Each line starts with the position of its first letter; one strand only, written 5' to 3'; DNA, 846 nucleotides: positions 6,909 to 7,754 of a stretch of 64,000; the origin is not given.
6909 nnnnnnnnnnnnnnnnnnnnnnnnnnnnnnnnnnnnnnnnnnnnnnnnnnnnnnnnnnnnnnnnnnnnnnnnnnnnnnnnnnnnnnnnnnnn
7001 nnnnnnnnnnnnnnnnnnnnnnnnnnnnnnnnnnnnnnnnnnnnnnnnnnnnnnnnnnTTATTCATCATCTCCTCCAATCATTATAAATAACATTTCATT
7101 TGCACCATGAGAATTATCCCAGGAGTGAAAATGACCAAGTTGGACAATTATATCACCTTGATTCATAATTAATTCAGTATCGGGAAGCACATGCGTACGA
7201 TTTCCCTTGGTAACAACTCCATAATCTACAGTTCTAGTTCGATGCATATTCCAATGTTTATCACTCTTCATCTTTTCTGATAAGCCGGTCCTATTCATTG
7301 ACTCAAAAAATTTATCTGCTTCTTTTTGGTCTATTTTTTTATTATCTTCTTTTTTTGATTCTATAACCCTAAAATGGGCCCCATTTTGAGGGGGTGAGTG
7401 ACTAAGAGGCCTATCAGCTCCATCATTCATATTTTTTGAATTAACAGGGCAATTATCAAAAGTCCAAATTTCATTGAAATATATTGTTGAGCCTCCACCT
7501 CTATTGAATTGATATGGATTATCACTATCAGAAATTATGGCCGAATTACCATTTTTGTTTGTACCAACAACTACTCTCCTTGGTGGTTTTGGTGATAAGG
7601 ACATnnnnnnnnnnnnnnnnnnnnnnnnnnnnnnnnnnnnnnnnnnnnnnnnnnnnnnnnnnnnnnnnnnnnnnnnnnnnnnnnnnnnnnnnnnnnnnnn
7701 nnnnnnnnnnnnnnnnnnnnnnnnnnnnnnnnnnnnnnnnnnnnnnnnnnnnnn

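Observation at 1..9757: Regulator-less catabolic island of unassignable function, next to rplS where trmD would be expected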

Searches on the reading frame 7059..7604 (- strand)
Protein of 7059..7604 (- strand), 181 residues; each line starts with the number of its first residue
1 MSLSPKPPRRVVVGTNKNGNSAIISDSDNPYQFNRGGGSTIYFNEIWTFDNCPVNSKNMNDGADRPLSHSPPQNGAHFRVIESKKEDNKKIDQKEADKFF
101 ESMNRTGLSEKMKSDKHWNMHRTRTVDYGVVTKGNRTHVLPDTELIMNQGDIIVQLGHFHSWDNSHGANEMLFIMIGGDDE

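Call 5: search_protein_families(library=pfam, proteins=[window:7059-7604:-])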
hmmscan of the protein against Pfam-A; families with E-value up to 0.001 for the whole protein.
window:7059-7604:- (181 aa): 0 families

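Call 6: search_protein_families(library=ncbifam, proteins=[window:7059-7604:-])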
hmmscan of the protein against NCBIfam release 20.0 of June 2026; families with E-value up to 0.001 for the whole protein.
window:7059-7604:- (181 aa): 0 families

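Call 19: find_homologous_proteins(query=window:7059-7604:-, max_evalue=0.001)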
Query window:7059-7604:- (181 aa): 49 proteins with E <= 0.001 among 64 candidates.
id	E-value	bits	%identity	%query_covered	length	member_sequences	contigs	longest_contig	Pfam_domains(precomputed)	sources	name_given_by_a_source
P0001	4.4e-119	413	98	100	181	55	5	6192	-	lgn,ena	-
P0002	2.5e-106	371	87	100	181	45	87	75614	-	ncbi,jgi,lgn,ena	jgi:hypothetical protein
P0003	1.5e-99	349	82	100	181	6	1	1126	-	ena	-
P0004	5.7e-99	347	78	100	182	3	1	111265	-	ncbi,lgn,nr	ncbi:MAG: hypothetical protein P8K09_04475 [Hyphomicrobiales bacterium]|nr:hypothetical protein [Hyp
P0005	2.6e-82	293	72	99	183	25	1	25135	-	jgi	-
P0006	2.9e-80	286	66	99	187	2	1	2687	-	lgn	-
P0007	4.6e-79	282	67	99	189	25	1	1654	-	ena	-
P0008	6.0e-79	282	67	99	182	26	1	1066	-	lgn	-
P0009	6.4e-79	282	68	99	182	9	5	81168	-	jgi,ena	jgi:hypothetical protein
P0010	4.8e-78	279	65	99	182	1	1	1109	-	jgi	jgi:hypothetical protein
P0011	1.4e-77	278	65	99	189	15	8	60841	-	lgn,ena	-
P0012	2.5e-77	277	66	97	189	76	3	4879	-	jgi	jgi:hypothetical protein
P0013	1.6e-76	274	66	99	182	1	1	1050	-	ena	-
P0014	3.1e-75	270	64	99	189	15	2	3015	-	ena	-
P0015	3.1e-74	267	64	99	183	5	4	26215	-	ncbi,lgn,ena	-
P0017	6.4e-72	259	64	96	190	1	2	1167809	-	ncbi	ncbi:MAG: hypothetical protein ABJ215_02995 [Alphaproteobacteria bacterium]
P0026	4.7e-69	250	63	96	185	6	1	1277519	-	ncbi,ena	-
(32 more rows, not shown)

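Call 20: find_encoding_contigs(protein=P0017, flank=10000, max_places=2)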
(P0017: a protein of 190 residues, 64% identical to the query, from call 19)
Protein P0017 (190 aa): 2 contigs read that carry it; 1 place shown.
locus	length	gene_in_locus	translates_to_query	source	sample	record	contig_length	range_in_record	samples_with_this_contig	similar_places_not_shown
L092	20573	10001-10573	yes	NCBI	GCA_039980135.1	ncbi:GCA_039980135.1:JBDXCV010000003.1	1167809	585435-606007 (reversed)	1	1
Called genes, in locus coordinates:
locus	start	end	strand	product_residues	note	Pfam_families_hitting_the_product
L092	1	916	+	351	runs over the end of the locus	PF01297:ZnuA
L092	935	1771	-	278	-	PF00190:Cupin_1 (faint), PF12973:Cupin_7 (faint), PF01050:MannoseP_isomer (faint), PF07883:Cupin_2, PF16867:DMSP_lyase (faint), PF07883:Cupin_2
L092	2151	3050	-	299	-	PF01370:Epimerase, PF16363:GDP_Man_Dehyd (weak)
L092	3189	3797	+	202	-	PF02798:GST_N, PF13417:GST_N_3, PF13409:GST_N_2, PF00043:GST_C, PF13410:GST_C_2, PF14497:GST_C_3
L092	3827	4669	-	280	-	PF00043:GST_C (weak), PF13410:GST_C_2 (weak), PF21972:Arc1p_N_like (weak)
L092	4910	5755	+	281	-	PF00892:EamA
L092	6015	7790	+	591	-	PF02129:Peptidase_S15, PF08530:PepX_C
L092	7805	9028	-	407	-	PF01321:Creatinase_N (weak), PF00557:Peptidase_M24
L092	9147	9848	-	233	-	PF00392:GntR, PF07729:FCD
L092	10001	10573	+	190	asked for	-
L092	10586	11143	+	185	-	-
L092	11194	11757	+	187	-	PF07883:Cupin_2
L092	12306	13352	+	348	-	PF03480:DctP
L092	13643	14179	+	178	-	PF04290:DctQ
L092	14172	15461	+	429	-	PF06808:DctM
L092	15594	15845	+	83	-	-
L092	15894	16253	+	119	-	-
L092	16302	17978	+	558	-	PF02776:TPP_enzyme_N, PF00205:TPP_enzyme_M, PF02775:TPP_enzyme_C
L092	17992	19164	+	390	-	PF07883:Cupin_2 (weak)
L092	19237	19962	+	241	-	-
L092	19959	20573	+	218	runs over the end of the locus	-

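Call 21: find_encoding_contigs(protein=P0026, flank=10000, max_places=2)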
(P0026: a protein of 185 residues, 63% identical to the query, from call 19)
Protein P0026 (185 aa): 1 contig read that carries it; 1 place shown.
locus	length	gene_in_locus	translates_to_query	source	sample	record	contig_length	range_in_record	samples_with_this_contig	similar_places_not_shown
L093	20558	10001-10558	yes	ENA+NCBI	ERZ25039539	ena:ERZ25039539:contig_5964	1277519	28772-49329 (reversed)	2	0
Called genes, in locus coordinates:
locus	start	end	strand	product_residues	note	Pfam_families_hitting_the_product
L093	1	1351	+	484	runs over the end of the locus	PF00682:HMGL-like, PF02436:PYC_OADA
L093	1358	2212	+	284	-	PF05853:BKACE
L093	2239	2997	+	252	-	PF00106:adh_short, PF03435:Sacchrp_dh_NADP (weak), PF08659:KR, PF13561:adh_short_C2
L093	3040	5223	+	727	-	PF00676:E1_dh, PF02779:Transket_pyr, PF02780:Transketolase_C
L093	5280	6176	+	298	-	PF02826:2-Hacid_dh_C (faint), PF03446:NAD_binding_2, PF03807:F420_oxidored (weak), PF14833:NAD_binding_11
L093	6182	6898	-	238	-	PF02798:GST_N, PF13417:GST_N_3, PF13409:GST_N_2, PF22041:GST_C_7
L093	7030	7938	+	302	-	PF05853:BKACE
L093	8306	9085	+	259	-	PF04909:Amidohydro_2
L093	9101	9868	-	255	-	PF00392:GntR, PF07729:FCD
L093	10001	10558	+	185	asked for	-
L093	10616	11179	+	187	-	PF07883:Cupin_2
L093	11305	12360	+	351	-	PF03480:DctP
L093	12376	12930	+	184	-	PF04290:DctQ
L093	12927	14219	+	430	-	PF06808:DctM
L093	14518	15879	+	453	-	PF03972:MmgE_PrpD_N, PF19305:MmgE_PrpD_C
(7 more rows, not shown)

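Call 22: find_encoding_contigs(protein=P0009, flank=10000, max_places=2)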
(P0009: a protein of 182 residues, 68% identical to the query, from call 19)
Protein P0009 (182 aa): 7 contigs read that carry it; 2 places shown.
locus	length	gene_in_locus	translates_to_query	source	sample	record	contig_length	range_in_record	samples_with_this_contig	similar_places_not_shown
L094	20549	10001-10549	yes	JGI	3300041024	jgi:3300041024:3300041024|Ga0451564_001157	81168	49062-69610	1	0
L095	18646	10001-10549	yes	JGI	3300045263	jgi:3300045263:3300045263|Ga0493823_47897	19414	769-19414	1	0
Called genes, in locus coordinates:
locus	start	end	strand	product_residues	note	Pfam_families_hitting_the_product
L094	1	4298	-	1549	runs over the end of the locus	PF00310:GATase_2, PF04898:Glu_syn_central, PF01645:Glu_synthase, PF01493:GXGXG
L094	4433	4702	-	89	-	-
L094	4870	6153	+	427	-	PF04851:ResIII, PF00270:DEAD, PF00271:Helicase_C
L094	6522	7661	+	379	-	PF00072:Response_reg, PF00512:HisKA, PF02518:HATPase_c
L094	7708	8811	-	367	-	PF07690:MFS_1, PF13347:MFS_2 (weak), PF05977:MFS_3 (weak)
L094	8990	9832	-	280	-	PF00135:COesterase (weak), PF20434:BD-FAE, PF07859:Abhydrolase_3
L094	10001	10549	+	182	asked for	-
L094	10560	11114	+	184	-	PF07883:Cupin_2 (faint)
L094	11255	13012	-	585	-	PF02129:Peptidase_S15, PF08530:PepX_C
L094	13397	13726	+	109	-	-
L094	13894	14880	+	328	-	PF03401:TctC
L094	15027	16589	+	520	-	PF01970:TctA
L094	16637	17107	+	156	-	PF07331:TctB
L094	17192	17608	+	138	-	PF12973:Cupin_7 (weak), PF02311:AraC_binding, PF07883:Cupin_2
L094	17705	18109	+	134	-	PF02311:AraC_binding, PF07883:Cupin_2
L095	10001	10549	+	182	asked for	-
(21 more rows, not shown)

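Call 28: search_solved_structures(query=A1, max_evalue=10, show_alignments=3)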
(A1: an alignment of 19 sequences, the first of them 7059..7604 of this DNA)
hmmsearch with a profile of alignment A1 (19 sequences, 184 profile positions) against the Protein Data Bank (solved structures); distinct sequences matched with E-value up to 10: 3.
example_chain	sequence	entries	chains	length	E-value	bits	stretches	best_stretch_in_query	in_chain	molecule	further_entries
3es1_A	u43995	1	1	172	1.7e-12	50.5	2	118-177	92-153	Cupin 2, conserved barrel domain protein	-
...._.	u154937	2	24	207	3.5e-10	43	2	120-175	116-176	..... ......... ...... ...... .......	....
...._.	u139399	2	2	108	1.8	11.3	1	21-54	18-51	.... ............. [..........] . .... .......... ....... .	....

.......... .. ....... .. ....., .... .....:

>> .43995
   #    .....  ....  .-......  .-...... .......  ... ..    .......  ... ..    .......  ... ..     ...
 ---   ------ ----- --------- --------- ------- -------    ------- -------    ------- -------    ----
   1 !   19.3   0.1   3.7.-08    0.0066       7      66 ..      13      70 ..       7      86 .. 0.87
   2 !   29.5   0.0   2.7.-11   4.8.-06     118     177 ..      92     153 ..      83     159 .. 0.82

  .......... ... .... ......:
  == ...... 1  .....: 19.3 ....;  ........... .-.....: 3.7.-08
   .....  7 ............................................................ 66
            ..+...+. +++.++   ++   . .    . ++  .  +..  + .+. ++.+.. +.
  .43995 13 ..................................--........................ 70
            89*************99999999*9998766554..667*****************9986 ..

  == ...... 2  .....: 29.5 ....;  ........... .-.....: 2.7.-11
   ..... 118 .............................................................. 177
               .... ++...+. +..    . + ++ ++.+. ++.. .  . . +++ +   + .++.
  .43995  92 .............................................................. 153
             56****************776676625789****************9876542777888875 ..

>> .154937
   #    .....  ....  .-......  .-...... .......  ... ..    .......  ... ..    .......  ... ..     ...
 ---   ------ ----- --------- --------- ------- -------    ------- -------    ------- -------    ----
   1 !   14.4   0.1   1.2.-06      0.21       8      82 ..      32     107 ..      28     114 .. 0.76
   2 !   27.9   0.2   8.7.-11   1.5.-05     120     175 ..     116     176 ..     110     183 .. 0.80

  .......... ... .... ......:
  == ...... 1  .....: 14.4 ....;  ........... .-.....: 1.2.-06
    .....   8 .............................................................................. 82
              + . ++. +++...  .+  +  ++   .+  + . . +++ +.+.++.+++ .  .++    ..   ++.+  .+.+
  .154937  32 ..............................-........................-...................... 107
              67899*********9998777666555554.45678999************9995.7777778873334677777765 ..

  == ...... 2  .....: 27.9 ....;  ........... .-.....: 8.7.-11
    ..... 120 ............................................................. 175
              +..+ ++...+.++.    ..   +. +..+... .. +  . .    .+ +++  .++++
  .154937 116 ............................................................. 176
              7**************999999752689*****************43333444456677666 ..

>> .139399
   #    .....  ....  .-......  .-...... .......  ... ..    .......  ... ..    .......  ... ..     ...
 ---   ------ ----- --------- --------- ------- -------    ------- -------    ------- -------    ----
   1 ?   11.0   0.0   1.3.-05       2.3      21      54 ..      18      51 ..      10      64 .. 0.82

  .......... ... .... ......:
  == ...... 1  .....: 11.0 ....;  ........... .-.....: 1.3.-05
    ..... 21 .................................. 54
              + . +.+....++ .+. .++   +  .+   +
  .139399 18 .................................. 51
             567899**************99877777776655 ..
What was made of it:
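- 7059..7604 (-): cupB, the N-terminal-type half of the split bicupin (no Pfam hit). A profile of its family hits PDB 3ES1 (1.7e-12) and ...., which is StrC (3.5e-10) (call 28).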

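Call 29: search_protein_families(library=pfam, proteins=[window:7059-7604:-], max_evalue=1)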
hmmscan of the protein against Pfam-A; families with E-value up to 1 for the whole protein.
window:7059-7604:- (181 aa): 0 families

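Call 32: find_encoding_contigs(protein=P0004, flank=10000, max_places=1)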
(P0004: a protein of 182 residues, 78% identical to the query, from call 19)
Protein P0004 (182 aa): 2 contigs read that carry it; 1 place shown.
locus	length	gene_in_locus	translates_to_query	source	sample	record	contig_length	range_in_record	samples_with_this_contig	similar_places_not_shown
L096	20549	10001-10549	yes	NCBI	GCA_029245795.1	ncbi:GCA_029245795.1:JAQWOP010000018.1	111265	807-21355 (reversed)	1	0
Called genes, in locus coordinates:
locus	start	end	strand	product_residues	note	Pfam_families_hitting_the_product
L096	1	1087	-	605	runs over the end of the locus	PF07992:Pyr_redox_2 (faint), PF00890:FAD_binding_2, PF01134:GIDA (faint), PF01266:DAO (faint), PF02910:Succ_DH_flav_C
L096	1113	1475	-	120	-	PF01127:Sdh_cyt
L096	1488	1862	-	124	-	PF01127:Sdh_cyt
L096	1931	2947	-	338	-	PF01118:Semialdhyde_dh, PF02774:Semialdhyde_dhC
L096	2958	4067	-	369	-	PF00180:Iso_dh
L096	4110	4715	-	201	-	PF00694:Aconitase_C, PF27512:LeuD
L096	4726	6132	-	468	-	PF00330:Aconitase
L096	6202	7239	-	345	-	PF05343:Peptidase_M42, PF04389:Peptidase_M28 (faint), PF01546:Peptidase_M20 (weak)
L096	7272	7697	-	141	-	PF01245:Ribosomal_L19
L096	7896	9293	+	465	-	PF01425:Amidase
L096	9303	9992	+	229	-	PF04199:Cyclase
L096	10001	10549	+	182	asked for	-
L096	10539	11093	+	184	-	PF07883:Cupin_2 (weak)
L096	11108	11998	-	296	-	PF00892:EamA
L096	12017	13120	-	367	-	PF02746:MR_MLE_N, PF13378:MR_MLE_C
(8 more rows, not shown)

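Call 33: find_encoding_contigs(protein=P0005, flank=10000, max_places=1)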
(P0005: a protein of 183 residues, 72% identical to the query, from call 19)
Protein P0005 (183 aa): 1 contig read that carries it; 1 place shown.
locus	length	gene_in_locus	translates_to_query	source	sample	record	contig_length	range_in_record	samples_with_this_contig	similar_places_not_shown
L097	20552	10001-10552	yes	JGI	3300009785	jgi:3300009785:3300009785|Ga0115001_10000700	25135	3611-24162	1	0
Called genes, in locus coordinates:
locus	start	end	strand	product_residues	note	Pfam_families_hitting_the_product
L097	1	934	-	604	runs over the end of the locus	PF00890:FAD_binding_2, PF01266:DAO (weak), PF02910:Succ_DH_flav_C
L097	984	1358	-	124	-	PF01127:Sdh_cyt, PF05328:CybS (faint)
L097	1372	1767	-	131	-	PF01127:Sdh_cyt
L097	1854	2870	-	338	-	PF01118:Semialdhyde_dh, PF02774:Semialdhyde_dhC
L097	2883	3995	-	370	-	PF00180:Iso_dh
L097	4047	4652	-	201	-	PF00694:Aconitase_C, PF27512:LeuD, PF27434:LeuD_C (weak)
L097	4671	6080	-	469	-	PF00330:Aconitase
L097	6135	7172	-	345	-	PF05343:Peptidase_M42, PF01546:Peptidase_M20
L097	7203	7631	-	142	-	PF01245:Ribosomal_L19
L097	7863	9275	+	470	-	PF01425:Amidase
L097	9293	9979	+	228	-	PF04199:Cyclase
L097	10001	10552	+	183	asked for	-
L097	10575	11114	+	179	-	PF07883:Cupin_2 (weak)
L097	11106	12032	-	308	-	PF00892:EamA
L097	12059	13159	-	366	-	PF02746:MR_MLE_N, PF13378:MR_MLE_C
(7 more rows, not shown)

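Call 49: search_protein_representatives(alignment_id=A1)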
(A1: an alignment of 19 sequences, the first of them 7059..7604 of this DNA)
Query: 19 sequences, 184 profile positions. Proteins with E-value up to 0.001 (for the whole library): 2357; up to 1e-10: 506; up to 1e-30: 17. The best 150 are listed.
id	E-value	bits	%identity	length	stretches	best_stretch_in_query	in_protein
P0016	2.0e-93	327.4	-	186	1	1-181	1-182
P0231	2.2e-64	232.7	-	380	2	4-179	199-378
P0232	6.7e-54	198.6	-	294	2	4-180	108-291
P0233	1.1e-53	197.8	-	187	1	3-182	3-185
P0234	8.9e-52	191.6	-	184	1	5-180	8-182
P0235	3.0e-47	176.9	-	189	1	4-179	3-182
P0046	6.0e-46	172.6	-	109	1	1-101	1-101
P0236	7.1e-44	165.9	-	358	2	5-181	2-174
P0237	3.3e-39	150.7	-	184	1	1-179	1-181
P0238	3.4e-38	147.4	-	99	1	105-183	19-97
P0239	3.5e-36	140.8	-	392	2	7-179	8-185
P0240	3.9e-35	137.4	-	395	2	8-180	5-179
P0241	2.2e-33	131.7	-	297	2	2-179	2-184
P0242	2.1e-31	125.2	-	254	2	3-173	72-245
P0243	3.4e-31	124.5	-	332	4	7-82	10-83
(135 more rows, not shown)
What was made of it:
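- On Bicupin (two cupin domains acting as one enzyme): Many two-domain representatives exist (call 49).
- Many two-domain proteins of 340-395 aa appear among 2,357 related representative clusters (call 49).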

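Call 50: predict_structure(alignment_id=A1)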
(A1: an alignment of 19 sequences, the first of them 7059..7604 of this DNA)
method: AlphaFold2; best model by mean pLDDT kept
length: 181 residues; sequences in the alignment: 19
mean_pLDDT: 38.5   pTM: 0.34
mean pLDDT of the five models: 38.5, 37.7, 36.6, 34.7, 34.6
residues with pLDDT >= 90: 0; 70-90: 0; 50-70: 19; < 50: 162
segments of 3 or more residues with pLDDT < 50: 1-4, 11-16, 19-22, 34-88, 93-181
pLDDT, mean of each block of 10 residues (from residue 1): 46 48 53 42 45 45 36 37 41 46 36 33 31 26 30 28 37 34 34
secondary structure, 60 per line:
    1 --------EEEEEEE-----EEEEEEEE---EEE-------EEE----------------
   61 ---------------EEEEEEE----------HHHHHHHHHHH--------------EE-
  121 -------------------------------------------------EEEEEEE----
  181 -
elements in order: E9-15 E21-28 E32-34 E42-44 E76-82 H93-103 E170-176
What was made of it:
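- Tried and rejected: The first AF2 model, built from a shallow alignment, was unusable at pLDDT 38 (call 50).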
